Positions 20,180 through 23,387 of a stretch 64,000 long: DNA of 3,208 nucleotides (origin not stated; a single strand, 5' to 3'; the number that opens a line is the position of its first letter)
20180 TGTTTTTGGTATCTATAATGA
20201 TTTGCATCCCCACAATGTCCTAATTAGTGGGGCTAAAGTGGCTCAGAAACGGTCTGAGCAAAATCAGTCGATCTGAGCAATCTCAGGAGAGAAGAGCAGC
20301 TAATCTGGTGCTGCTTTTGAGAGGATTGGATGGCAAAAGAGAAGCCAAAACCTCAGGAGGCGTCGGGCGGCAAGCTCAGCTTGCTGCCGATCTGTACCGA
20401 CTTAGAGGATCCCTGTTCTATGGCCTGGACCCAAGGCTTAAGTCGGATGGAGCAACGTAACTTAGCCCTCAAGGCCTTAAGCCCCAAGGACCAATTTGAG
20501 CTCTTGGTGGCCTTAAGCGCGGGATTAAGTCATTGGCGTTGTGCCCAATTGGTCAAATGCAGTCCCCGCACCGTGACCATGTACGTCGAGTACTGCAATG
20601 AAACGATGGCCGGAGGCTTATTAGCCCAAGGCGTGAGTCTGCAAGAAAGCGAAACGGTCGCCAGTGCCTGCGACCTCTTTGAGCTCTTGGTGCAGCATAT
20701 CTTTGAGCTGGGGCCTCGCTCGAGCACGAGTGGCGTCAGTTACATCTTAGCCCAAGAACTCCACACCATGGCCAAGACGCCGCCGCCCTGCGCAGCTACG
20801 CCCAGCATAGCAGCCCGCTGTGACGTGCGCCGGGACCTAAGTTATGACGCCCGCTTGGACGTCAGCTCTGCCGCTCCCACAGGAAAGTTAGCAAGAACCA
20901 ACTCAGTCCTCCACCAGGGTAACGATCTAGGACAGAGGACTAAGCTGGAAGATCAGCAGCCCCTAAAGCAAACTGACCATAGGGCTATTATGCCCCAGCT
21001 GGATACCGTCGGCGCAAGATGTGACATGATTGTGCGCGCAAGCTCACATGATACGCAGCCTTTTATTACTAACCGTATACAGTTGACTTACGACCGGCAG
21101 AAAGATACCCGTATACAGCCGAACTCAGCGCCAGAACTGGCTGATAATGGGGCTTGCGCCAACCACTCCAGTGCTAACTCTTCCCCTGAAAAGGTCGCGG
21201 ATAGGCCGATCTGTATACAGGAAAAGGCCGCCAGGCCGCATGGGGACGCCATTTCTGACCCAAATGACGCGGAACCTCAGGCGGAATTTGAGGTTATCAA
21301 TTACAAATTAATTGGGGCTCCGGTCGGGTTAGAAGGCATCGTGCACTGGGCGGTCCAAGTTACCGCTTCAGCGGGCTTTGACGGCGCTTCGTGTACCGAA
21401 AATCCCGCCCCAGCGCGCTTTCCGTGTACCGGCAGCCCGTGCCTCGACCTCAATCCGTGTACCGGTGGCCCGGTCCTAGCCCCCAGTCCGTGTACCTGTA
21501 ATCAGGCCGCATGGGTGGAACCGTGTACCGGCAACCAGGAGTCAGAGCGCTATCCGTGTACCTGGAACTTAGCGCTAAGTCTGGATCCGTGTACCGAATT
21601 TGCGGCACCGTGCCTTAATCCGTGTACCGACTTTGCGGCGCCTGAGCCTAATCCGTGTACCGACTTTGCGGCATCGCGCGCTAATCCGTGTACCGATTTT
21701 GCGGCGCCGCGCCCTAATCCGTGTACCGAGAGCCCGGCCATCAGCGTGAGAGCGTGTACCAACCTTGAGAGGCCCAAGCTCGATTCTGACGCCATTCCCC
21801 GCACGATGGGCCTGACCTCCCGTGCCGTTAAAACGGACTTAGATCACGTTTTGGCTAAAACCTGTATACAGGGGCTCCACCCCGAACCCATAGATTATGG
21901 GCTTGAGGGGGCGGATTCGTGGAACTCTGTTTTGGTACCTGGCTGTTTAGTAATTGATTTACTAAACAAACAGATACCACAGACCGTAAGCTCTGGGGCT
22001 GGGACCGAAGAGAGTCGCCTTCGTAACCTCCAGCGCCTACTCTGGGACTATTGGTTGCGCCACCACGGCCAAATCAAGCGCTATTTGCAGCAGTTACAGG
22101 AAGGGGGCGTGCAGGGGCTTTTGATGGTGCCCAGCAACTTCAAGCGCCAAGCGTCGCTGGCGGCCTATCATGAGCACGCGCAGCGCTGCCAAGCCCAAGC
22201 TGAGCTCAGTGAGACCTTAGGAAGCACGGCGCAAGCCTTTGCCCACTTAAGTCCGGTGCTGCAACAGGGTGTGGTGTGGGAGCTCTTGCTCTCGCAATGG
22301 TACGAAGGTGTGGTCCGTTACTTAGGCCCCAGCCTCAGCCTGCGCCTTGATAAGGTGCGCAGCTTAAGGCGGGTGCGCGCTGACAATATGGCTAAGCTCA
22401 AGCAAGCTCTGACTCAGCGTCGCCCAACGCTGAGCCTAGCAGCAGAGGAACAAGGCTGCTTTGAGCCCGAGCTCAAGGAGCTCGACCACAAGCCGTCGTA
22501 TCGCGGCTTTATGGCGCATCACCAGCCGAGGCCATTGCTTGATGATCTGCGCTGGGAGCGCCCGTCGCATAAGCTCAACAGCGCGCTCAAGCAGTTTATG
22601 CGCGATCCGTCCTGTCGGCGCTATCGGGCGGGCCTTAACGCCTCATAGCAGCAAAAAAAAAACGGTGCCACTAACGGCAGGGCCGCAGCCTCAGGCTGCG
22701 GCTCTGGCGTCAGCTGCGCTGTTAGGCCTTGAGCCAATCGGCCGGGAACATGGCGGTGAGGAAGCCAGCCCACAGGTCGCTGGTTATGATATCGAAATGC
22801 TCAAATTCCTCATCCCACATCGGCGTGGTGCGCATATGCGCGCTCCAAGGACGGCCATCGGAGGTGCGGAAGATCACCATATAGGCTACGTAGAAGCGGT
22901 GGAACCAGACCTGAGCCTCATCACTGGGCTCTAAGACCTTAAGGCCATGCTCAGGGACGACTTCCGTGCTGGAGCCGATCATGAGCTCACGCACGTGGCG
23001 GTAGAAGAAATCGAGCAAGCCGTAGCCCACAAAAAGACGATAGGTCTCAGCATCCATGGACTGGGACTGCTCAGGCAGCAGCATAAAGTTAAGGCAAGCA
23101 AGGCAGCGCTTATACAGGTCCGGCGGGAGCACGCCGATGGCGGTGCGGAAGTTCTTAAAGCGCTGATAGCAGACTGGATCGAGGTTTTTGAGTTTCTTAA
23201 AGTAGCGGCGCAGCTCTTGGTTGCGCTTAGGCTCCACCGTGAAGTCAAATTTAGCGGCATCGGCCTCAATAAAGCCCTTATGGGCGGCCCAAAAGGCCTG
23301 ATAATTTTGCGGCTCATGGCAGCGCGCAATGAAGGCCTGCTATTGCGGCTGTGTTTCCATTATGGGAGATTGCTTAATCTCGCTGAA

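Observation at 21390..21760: Twelve invariant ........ octamers at exactly 33-bp spacing inside the gene of an HTH protein: iteron-like array embedded in a CDS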

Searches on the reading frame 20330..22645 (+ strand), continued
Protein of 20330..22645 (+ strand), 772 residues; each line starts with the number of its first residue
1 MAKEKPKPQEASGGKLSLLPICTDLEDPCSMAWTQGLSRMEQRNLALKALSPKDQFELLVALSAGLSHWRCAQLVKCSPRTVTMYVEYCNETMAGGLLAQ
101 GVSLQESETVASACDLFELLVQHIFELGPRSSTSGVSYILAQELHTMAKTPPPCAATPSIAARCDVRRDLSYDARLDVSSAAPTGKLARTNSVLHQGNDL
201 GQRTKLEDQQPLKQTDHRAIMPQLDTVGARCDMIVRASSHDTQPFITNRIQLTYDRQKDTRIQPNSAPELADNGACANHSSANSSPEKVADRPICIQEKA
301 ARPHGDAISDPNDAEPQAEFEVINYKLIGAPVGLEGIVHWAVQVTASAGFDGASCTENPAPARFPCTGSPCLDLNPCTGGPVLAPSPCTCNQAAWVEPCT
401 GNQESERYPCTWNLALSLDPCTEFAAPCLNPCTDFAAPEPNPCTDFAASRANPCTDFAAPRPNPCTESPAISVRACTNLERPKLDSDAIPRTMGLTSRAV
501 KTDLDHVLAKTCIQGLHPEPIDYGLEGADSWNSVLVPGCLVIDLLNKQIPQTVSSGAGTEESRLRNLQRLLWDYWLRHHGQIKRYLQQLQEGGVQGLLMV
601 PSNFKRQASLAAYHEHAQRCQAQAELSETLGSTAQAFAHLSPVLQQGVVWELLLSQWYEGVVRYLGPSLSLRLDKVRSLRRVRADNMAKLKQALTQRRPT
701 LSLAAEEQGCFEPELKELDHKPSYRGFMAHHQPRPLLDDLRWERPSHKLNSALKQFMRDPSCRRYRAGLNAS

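Call 76: search_dna_similar(query=window:20330-22645:+, collection=phages, mode=protein, max_evalue=0.001, max_rows=10)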
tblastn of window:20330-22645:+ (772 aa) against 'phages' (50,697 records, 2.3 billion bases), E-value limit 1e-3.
No match.

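Call 82: find_related_loci(query=A1, collection=metagenome_contigs, flank=6000)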
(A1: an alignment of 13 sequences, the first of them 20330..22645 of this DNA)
Query A1 (772 aa) in metagenome_contigs; peptide patterns used: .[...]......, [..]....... (x = any residue, [..] = any of these).
120 stretches matched a pattern, but none encodes a relative of the query by tblastn (E <= 1e-3).
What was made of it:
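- Tried and rejected: The protein scan found no relative in the metagenome contig collection (call 82).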

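Call 88: search_protein_families(library=phrogs, proteins=[window:20330-22645:+], max_evalue=0.1)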
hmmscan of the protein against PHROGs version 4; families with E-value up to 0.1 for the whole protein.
window:20330-22645:+ (772 aa): 0 families

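Call 89: search_protein_families(library=ncbifam, proteins=[window:20330-22645:+], max_evalue=0.1)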
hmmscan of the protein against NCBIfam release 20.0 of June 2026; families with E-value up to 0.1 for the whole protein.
window:20330-22645:+ (772 aa): 0 families

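Call 95: list_cluster_members(proteins=[P0001, P0012, P0013])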
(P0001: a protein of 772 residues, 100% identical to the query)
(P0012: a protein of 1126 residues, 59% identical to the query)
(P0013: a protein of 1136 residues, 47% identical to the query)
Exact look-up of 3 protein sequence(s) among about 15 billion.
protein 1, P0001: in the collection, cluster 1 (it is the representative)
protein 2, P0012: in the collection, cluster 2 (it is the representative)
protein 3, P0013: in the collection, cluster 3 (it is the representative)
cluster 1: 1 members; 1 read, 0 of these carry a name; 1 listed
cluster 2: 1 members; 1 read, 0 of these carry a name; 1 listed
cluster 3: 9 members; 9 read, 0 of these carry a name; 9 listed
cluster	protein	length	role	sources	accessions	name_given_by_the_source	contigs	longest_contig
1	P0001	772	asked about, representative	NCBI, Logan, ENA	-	-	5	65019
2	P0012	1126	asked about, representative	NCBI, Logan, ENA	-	-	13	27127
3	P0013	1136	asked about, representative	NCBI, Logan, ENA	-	-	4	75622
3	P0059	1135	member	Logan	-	-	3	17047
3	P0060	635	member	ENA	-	-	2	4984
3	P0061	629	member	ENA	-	-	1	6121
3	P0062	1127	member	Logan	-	-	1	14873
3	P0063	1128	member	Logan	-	-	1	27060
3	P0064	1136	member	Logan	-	-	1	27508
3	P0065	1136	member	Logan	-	-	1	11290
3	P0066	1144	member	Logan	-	-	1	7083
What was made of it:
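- Tried and rejected: None available (call 95).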

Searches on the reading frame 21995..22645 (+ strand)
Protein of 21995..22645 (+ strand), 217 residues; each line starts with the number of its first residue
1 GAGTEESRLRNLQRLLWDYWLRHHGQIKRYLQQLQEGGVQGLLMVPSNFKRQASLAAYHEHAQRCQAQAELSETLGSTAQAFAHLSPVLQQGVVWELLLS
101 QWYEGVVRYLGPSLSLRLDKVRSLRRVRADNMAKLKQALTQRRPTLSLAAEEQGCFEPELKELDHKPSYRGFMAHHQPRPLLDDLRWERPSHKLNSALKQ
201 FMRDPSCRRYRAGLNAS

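Call 48: search_solved_structures(query=A3, max_evalue=10)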
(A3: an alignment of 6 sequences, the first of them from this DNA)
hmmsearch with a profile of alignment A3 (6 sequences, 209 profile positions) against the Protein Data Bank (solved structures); distinct sequences matched with E-value up to 10: 0.

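Call 88: search_protein_families(library=phrogs, proteins=[window:21995-22645:+], max_evalue=0.1)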
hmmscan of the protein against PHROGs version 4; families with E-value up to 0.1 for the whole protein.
window:21995-22645:+ (217 aa): 0 families

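Call 89: search_protein_families(library=ncbifam, proteins=[window:21995-22645:+], max_evalue=0.1)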
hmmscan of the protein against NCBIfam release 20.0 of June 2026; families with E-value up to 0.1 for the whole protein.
window:21995-22645:+ (217 aa): 0 families

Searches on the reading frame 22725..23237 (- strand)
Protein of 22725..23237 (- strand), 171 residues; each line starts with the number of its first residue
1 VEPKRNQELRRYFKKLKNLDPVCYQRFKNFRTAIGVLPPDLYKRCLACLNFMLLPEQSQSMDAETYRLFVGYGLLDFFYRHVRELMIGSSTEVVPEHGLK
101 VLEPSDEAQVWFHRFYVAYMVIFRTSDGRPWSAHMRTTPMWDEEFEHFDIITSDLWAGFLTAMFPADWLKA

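Call 7: search_protein_families(library=pfam, proteins=[window:22725-23237:-], max_evalue=0.1)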
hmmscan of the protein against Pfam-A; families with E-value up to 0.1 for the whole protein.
window:22725-23237:- (171 aa): 0 families

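Call 38: search_protein_families(library=padloc, proteins=[window:22725-23237:-], max_evalue=0.01)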
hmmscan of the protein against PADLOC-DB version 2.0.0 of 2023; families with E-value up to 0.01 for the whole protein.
window:22725-23237:- (171 aa): 0 families

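Call 69: find_homologous_proteins(query=A5, max_evalue=0.001)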
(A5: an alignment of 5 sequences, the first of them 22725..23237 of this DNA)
Query A5 (5 sequences) (171 aa, profile of the alignment): 13 proteins with E <= 0.001 among 4063 candidates.
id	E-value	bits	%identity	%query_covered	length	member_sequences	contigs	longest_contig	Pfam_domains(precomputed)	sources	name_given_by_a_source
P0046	1.3e-75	272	97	100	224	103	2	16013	-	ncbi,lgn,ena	-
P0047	9.8e-74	266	25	78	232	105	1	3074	-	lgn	-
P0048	4.8e-73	264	22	68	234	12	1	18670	-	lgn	-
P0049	9.8e-70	253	23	68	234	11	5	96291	-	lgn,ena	-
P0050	7.9e-67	243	20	70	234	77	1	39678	-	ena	-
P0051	1.1e-66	243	20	68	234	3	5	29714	-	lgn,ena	-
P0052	7.7e-66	240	21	67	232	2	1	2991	-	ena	-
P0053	1.7e-64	236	21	67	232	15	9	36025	-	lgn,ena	-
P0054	4.1e-64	234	22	82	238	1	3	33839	-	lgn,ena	-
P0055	4.9e-64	234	21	68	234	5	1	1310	-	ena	-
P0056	5.6e-62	227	22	67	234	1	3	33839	-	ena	-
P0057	2.2e-60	222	20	67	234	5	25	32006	-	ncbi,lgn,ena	-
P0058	6.0e-47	178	71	100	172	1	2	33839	-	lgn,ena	-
